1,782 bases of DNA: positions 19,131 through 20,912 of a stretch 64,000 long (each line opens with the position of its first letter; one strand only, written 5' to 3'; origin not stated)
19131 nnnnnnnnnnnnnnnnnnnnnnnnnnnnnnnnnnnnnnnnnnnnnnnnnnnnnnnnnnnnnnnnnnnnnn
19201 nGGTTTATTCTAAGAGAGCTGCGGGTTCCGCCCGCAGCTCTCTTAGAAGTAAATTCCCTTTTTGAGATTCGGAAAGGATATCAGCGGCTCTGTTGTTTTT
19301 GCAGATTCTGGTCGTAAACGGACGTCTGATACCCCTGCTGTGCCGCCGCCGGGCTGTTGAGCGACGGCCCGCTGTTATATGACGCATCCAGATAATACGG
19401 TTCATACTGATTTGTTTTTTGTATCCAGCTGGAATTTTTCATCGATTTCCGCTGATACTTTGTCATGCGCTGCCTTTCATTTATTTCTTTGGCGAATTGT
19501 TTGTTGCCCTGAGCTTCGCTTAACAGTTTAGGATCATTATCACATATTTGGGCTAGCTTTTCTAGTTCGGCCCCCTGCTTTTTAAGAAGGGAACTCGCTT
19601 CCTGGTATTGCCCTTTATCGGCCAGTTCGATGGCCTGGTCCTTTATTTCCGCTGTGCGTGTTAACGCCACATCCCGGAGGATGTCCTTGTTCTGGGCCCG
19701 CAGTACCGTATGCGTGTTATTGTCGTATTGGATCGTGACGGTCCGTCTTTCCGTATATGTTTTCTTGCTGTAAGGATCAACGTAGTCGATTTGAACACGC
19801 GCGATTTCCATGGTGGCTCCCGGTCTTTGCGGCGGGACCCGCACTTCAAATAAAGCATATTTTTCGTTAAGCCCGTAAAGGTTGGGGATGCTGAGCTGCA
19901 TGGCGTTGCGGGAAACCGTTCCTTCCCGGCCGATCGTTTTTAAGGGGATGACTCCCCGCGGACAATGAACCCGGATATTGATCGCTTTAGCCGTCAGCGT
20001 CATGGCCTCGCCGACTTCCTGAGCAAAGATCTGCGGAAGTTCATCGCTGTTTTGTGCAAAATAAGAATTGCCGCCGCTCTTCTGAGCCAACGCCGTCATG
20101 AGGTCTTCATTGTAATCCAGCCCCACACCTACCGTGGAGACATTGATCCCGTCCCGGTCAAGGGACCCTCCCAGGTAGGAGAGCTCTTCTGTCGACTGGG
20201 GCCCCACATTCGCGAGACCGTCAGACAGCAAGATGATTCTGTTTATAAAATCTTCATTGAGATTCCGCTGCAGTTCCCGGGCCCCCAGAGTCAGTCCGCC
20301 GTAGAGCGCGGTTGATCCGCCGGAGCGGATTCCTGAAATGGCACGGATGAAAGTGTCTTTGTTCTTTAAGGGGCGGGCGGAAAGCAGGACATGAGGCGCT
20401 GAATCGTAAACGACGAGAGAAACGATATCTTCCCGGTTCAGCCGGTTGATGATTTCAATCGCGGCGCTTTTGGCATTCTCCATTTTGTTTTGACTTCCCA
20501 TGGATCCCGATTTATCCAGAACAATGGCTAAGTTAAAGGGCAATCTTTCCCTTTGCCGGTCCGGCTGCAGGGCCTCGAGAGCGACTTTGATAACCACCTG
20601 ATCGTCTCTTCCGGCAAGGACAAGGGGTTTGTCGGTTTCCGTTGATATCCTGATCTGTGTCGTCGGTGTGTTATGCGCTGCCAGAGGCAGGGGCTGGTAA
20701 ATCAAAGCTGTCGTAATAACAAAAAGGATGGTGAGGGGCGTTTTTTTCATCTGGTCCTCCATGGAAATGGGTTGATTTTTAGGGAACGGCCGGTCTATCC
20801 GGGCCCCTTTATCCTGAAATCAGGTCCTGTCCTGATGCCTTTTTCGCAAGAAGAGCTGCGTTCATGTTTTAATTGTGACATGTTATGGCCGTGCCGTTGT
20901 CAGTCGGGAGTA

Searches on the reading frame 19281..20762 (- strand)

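Call 42: search_protein_families(library=pfam, proteins=[window:19281-20762:-], max_evalue=0.001)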
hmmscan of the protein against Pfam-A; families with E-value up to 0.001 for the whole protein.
window:19281-20762:- (493 aa): 3 families
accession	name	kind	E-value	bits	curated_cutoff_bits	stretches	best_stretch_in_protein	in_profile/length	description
PF00092.34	VWA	-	1.1e-20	75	23.8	1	77-248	1-174/174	von Willebrand factor type A domain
PF13519.12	VWA_2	-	2.2e-15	57.6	27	1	79-182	2-106/107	von Willebrand factor type A domain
PF13768.12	VWA_3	-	4.8e-05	23.9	27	1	77-235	2-155/155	von Willebrand factor type A domain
